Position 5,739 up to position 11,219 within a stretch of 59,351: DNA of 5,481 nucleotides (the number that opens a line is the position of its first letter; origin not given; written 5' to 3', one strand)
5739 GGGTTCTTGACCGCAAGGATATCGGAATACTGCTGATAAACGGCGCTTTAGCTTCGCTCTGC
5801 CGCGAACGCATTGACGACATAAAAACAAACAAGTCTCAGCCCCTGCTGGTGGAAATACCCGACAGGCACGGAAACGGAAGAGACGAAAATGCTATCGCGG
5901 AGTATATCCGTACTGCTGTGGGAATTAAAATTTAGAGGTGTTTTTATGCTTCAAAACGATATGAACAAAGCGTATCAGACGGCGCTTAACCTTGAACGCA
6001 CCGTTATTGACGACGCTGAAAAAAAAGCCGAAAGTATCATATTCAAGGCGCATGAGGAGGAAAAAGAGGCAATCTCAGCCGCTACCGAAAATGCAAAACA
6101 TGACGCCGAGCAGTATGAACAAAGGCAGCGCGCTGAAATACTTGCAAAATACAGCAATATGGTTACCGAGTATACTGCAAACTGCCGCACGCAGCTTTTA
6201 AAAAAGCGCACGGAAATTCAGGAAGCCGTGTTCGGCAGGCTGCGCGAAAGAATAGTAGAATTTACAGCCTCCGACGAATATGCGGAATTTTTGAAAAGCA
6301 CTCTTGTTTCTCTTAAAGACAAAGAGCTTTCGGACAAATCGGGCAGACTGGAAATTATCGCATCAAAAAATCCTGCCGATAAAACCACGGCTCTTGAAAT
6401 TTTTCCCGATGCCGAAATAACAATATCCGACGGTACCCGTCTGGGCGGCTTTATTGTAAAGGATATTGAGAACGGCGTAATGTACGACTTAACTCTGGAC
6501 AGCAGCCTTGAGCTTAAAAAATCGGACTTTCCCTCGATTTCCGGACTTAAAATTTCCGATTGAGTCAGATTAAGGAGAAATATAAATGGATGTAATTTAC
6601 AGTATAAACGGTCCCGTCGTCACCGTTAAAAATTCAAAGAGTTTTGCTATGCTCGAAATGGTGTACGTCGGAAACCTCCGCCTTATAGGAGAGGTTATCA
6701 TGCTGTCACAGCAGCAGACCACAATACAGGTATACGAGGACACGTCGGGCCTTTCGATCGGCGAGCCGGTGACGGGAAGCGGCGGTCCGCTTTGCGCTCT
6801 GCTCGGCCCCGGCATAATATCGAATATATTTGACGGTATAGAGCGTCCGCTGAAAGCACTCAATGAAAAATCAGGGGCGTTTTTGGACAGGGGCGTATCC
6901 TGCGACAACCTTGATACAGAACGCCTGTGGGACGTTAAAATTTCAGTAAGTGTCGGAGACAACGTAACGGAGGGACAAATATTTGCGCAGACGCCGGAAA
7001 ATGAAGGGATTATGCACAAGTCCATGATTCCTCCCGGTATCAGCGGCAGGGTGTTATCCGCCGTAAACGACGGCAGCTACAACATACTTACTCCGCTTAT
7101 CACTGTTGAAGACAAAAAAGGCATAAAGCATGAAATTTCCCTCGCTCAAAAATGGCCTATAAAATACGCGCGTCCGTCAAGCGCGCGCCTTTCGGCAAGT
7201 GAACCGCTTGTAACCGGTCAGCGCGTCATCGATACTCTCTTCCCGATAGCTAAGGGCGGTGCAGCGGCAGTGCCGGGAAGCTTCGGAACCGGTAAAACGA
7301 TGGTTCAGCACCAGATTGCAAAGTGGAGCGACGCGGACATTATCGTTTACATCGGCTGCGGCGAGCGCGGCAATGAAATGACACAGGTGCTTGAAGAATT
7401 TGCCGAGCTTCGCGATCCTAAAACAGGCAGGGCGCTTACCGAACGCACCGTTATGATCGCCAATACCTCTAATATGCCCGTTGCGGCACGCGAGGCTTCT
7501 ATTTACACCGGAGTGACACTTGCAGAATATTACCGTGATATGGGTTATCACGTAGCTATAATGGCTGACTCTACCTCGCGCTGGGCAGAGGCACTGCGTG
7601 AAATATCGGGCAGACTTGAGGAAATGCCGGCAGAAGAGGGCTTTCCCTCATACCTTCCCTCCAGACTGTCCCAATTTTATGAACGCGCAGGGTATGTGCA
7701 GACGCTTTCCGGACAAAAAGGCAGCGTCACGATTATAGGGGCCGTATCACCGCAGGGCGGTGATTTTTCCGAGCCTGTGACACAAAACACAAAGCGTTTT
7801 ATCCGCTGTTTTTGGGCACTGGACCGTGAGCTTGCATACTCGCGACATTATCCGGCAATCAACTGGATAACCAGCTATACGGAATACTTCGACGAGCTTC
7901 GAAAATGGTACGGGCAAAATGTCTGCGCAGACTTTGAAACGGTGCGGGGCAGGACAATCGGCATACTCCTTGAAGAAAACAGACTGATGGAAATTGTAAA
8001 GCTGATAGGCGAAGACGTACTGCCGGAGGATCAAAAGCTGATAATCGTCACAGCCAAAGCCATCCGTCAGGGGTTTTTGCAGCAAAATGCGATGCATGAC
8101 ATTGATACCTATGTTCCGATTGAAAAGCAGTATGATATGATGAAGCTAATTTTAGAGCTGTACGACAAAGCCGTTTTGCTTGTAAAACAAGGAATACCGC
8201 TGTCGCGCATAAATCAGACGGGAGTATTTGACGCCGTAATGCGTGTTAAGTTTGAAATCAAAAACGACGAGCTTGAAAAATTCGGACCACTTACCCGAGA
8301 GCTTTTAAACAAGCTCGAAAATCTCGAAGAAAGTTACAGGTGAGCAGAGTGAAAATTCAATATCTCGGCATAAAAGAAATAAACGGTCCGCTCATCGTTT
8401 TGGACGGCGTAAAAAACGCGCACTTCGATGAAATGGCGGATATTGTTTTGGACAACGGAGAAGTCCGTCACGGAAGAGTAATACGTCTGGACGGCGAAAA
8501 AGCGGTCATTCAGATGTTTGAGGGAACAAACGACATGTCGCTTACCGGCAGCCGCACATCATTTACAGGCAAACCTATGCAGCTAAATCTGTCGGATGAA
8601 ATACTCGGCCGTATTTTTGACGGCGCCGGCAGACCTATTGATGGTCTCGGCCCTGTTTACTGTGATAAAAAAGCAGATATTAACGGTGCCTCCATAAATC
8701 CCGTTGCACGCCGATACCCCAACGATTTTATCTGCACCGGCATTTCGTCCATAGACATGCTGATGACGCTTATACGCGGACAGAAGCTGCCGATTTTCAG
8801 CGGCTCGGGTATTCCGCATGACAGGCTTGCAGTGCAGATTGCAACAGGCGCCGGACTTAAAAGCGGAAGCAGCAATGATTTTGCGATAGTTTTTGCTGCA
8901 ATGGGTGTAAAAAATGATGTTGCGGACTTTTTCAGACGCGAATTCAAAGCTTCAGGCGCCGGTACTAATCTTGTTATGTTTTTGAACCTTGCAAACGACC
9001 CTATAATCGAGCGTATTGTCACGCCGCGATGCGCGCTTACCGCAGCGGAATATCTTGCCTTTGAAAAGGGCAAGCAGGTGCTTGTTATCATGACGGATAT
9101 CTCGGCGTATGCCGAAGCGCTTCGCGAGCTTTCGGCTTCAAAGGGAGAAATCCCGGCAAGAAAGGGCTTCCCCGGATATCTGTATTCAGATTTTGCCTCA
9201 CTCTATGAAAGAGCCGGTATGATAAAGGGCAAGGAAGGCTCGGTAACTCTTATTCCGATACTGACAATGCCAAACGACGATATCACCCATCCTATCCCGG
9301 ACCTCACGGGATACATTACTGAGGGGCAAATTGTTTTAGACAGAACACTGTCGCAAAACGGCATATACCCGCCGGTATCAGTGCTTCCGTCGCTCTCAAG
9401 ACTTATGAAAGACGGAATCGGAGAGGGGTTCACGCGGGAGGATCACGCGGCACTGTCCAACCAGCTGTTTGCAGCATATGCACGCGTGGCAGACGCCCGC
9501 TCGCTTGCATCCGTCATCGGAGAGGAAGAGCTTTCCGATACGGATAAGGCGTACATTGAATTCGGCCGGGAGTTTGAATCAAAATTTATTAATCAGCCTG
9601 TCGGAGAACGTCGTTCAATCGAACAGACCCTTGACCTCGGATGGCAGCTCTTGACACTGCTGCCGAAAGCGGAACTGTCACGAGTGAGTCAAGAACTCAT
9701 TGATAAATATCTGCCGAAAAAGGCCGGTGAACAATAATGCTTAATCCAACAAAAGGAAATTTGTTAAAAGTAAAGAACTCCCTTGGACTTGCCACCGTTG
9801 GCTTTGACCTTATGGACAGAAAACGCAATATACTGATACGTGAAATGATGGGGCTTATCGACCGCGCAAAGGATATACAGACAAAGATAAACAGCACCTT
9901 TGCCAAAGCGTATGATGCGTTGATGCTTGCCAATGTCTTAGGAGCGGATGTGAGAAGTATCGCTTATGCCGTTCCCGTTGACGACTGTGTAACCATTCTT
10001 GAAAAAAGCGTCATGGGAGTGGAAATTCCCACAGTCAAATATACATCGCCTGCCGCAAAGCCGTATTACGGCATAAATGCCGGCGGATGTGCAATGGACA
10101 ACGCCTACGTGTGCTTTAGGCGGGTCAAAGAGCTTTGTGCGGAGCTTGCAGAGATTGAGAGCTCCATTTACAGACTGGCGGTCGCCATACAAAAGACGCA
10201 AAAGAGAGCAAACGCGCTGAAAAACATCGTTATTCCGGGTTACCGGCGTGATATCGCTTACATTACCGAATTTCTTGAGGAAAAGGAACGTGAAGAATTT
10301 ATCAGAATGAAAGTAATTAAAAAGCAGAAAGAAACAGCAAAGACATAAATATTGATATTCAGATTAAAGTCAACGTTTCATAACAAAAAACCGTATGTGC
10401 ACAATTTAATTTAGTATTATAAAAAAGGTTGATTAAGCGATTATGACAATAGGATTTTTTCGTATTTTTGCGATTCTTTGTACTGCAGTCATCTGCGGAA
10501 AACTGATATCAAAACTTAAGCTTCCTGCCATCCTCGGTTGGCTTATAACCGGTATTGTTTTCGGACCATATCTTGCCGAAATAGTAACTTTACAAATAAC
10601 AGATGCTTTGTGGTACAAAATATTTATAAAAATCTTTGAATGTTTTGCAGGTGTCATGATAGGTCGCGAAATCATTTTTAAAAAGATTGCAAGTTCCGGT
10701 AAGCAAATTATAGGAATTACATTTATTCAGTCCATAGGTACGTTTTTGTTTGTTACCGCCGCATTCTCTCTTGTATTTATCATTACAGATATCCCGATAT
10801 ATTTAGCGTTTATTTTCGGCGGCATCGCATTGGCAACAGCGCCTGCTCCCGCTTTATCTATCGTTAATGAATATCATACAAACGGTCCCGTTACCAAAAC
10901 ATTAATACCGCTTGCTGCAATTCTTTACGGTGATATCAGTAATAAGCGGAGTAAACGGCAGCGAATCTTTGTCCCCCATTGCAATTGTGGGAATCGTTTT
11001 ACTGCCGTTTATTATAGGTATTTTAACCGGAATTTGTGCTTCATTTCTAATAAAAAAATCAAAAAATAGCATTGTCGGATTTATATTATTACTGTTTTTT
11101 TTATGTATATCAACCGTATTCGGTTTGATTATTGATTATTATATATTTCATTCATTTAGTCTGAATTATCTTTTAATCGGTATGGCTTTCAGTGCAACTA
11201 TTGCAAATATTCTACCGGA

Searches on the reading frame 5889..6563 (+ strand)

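Call 16: search_protein_families(library=pfam, proteins=[window:5889-6563:+], max_evalue=0.001)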
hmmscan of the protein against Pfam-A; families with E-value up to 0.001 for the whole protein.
window:5889-6563:+ (224 aa): 1 family
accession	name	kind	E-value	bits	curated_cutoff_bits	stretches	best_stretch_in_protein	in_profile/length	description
PF01991.23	vATP-synt_E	-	9.7e-09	35.4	24.2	1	41-210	4-186/199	ATP synthase (E/31 kDa) subunit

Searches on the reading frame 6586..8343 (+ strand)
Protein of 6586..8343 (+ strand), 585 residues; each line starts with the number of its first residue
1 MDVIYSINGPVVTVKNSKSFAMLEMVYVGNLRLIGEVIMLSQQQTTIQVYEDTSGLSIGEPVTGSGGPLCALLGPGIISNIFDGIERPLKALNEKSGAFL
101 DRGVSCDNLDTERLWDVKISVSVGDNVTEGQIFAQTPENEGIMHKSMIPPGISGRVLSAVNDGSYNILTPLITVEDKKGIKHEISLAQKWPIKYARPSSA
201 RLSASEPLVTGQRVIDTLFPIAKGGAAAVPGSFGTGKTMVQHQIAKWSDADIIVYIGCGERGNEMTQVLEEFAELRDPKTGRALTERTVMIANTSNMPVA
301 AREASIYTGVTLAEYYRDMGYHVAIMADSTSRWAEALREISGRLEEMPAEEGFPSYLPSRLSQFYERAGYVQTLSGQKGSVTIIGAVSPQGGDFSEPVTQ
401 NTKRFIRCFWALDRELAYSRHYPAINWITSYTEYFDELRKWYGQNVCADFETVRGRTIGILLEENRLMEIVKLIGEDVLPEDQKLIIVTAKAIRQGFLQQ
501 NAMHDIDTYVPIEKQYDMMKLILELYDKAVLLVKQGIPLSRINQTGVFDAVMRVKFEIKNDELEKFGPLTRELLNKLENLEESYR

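Call 16: search_protein_families(library=pfam, proteins=[window:6586-8343:+], max_evalue=0.001)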
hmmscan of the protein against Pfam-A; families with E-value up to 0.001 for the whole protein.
window:6586-8343:+ (585 aa): 4 families
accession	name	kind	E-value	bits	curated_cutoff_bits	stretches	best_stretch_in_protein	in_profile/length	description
PF00006.31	ATP-synt_ab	-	4.9e-77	258.8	29.5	1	211-431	1-212/213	ATP synthase alpha/beta family, nucleotide-binding domain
PF16886.11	ATP-synt_ab_Xtn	-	3.8e-24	84.7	25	1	107-193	2-88/88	ATPsynthase alpha/beta subunit barrel-sandwich domain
PF22919.1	ATP-synt_VA_C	-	6.5e-23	81.1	24.7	1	440-539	2-97/101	C-terminal domain of V and A type ATP synthase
PF02874.29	ATP-synt_ab_N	-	3.1e-11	44.1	20.9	1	4-65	1-68/69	ATP synthase alpha/beta family, beta-barrel domain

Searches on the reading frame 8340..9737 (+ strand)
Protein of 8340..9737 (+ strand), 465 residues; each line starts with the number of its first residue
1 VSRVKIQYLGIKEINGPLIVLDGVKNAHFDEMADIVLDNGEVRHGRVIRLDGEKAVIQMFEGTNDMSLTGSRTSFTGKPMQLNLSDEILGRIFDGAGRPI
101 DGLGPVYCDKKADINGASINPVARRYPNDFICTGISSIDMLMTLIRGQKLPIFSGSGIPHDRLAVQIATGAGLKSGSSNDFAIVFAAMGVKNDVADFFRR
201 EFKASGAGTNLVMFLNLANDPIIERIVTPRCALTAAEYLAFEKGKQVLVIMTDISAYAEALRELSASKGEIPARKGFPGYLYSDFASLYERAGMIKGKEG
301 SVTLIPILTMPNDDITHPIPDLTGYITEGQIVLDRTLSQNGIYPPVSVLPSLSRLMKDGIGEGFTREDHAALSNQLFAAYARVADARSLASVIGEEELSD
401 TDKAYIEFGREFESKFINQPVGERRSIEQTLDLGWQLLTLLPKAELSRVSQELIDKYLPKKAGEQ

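Call 16: search_protein_families(library=pfam, proteins=[window:8340-9737:+], max_evalue=0.001)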
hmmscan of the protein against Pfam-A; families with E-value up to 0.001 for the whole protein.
window:8340-9737:+ (465 aa): 3 families
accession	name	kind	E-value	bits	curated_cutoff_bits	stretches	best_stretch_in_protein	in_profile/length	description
PF00006.31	ATP-synt_ab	-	1.1e-74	251.1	29.5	1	134-353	1-213/213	ATP synthase alpha/beta family, nucleotide-binding domain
PF22919.1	ATP-synt_VA_C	-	1.5e-32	112.1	24.7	1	358-457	1-100/101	C-terminal domain of V and A type ATP synthase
PF02874.29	ATP-synt_ab_N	-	3.8e-07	31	20.9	1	11-77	1-69/69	ATP synthase alpha/beta family, beta-barrel domain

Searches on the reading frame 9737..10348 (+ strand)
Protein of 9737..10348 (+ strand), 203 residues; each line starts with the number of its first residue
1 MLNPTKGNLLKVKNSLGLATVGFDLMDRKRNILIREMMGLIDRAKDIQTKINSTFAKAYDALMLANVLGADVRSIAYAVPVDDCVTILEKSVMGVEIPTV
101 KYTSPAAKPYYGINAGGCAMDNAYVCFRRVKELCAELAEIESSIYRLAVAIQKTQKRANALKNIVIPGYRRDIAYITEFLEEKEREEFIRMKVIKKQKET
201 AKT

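Call 16: search_protein_families(library=pfam, proteins=[window:9737-10348:+], max_evalue=0.001)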
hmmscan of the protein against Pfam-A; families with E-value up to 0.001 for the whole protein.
window:9737-10348:+ (203 aa): 1 family
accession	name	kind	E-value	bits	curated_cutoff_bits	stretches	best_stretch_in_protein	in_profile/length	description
PF01813.22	ATP-synt_D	-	3.6e-52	177.5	25.7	1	8-196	1-196/196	ATP synthase subunit D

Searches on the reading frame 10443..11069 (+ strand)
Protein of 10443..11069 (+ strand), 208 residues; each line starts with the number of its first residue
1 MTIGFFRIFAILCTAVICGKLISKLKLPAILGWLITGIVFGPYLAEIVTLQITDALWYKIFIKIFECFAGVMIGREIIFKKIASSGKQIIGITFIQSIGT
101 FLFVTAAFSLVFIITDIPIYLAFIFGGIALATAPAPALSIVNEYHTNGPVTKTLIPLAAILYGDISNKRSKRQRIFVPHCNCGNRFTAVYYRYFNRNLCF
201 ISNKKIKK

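Call 16: search_protein_families(library=pfam, proteins=[window:10443-11069:+], max_evalue=0.001)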
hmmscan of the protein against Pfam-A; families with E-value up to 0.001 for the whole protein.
window:10443-11069:+ (208 aa): 1 family
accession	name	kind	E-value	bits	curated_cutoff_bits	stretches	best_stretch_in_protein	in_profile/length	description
PF00999.27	Na_H_Exchanger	-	5.1e-09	35.9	26.2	1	14-155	3-140/375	Sodium/hydrogen exchanger, transmembrane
